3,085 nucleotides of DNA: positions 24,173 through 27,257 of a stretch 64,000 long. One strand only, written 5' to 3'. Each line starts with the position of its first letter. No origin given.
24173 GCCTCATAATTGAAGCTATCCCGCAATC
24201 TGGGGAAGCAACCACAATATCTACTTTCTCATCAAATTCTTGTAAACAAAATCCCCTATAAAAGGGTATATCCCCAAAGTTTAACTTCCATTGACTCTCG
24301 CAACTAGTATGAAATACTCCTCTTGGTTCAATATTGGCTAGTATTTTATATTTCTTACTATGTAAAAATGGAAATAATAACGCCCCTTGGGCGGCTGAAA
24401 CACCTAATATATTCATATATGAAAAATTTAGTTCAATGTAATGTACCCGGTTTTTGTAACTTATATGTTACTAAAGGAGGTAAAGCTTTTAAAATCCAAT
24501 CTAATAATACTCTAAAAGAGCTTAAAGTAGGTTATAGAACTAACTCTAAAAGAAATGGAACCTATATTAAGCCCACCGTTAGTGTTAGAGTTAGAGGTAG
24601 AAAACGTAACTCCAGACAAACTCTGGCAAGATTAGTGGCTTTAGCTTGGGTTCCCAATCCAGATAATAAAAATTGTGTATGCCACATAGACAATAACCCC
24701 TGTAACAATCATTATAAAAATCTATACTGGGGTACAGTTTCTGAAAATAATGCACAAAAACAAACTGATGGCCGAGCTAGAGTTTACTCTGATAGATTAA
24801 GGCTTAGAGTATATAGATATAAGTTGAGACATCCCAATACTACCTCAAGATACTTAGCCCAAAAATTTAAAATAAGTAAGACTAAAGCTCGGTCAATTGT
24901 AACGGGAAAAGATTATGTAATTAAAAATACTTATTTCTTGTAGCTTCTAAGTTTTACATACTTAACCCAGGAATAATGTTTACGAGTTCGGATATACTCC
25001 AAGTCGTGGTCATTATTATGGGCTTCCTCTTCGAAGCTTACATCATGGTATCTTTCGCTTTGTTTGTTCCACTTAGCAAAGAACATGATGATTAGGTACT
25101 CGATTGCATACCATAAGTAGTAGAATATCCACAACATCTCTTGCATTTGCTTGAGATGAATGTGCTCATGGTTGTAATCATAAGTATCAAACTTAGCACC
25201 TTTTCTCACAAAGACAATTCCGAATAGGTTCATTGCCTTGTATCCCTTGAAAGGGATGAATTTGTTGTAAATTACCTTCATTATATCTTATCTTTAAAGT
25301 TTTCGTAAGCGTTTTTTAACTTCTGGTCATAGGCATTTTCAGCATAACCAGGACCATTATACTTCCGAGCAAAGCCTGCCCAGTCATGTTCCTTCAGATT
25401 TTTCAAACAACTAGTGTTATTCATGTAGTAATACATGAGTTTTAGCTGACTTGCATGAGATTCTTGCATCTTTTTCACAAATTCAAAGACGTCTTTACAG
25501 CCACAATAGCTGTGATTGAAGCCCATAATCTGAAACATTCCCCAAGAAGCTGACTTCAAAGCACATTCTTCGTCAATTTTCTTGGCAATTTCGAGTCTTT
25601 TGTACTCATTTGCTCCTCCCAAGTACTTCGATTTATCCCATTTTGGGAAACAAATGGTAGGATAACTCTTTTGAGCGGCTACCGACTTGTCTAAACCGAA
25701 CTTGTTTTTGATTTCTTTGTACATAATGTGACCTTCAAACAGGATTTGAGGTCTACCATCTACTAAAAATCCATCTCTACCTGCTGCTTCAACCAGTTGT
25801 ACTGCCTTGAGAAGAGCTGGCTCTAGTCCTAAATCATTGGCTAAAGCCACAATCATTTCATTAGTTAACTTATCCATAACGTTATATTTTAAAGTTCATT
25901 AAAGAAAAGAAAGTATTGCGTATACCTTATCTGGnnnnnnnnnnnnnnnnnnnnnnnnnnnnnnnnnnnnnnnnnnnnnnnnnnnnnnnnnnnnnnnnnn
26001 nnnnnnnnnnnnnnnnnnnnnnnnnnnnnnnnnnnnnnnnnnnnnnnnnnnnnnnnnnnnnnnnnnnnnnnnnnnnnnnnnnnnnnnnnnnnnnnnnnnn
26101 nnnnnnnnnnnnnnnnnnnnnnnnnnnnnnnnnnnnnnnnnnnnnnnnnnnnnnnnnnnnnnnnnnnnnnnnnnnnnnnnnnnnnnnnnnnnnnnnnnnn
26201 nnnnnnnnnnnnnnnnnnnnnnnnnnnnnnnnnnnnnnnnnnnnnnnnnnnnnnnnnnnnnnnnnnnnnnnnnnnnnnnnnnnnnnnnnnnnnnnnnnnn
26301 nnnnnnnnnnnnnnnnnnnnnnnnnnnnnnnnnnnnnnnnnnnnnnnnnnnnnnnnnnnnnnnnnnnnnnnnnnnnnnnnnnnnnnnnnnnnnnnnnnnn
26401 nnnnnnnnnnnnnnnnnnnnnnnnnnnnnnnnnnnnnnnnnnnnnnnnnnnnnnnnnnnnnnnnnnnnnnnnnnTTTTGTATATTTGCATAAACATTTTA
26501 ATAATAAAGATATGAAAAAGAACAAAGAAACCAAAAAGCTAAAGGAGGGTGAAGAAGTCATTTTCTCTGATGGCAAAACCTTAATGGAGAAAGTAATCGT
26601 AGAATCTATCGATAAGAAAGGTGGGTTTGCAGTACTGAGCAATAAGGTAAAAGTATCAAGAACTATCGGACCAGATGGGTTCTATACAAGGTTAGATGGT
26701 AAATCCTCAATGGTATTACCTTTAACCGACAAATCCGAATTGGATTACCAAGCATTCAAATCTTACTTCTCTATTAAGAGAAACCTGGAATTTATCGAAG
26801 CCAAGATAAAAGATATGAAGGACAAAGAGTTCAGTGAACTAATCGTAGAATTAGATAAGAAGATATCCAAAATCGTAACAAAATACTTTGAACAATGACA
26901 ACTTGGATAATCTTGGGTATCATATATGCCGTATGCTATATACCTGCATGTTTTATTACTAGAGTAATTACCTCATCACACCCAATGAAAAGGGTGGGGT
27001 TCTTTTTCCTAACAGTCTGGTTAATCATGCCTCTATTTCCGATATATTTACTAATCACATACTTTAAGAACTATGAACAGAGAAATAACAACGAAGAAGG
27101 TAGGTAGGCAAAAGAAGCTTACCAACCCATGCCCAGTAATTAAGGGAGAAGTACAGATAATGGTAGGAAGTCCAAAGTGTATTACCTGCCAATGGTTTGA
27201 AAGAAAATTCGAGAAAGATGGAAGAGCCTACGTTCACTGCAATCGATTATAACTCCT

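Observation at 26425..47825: Promoter family with an upstream CCTCAG box placed exactly 37, 47 or 57 bp from the -7 box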

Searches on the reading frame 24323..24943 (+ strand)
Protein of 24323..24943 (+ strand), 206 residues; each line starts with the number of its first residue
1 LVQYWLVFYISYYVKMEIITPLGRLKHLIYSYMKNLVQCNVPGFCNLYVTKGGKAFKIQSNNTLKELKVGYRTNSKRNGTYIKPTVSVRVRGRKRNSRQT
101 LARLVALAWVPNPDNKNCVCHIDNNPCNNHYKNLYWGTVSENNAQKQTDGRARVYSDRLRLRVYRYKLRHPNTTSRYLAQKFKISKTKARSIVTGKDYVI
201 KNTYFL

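Call 31: search_protein_families(library=pfam, proteins=[window:24323-24943:+], max_evalue=0.001)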
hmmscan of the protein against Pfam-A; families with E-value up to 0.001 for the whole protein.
window:24323-24943:+ (206 aa): 1 family
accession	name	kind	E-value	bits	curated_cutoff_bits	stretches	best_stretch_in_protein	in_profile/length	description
PF13392.12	HNH_3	-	0.00019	21.4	24.8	1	118-143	20-45/46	HNH endonuclease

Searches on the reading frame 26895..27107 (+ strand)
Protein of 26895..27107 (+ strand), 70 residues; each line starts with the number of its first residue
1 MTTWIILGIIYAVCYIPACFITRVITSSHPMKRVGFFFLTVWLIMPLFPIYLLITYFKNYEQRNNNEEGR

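Call 26: search_protein_families(library=pfam, proteins=[window:26895-27107:+], max_evalue=0.01)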
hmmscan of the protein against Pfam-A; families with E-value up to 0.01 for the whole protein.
window:26895-27107:+ (70 aa): 1 family
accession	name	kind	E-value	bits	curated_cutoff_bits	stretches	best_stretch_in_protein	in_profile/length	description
PF04114.19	Gaa1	-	0.0099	15.4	28.6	0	7-59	396-448/497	Gaa1-like, GPI transamidase component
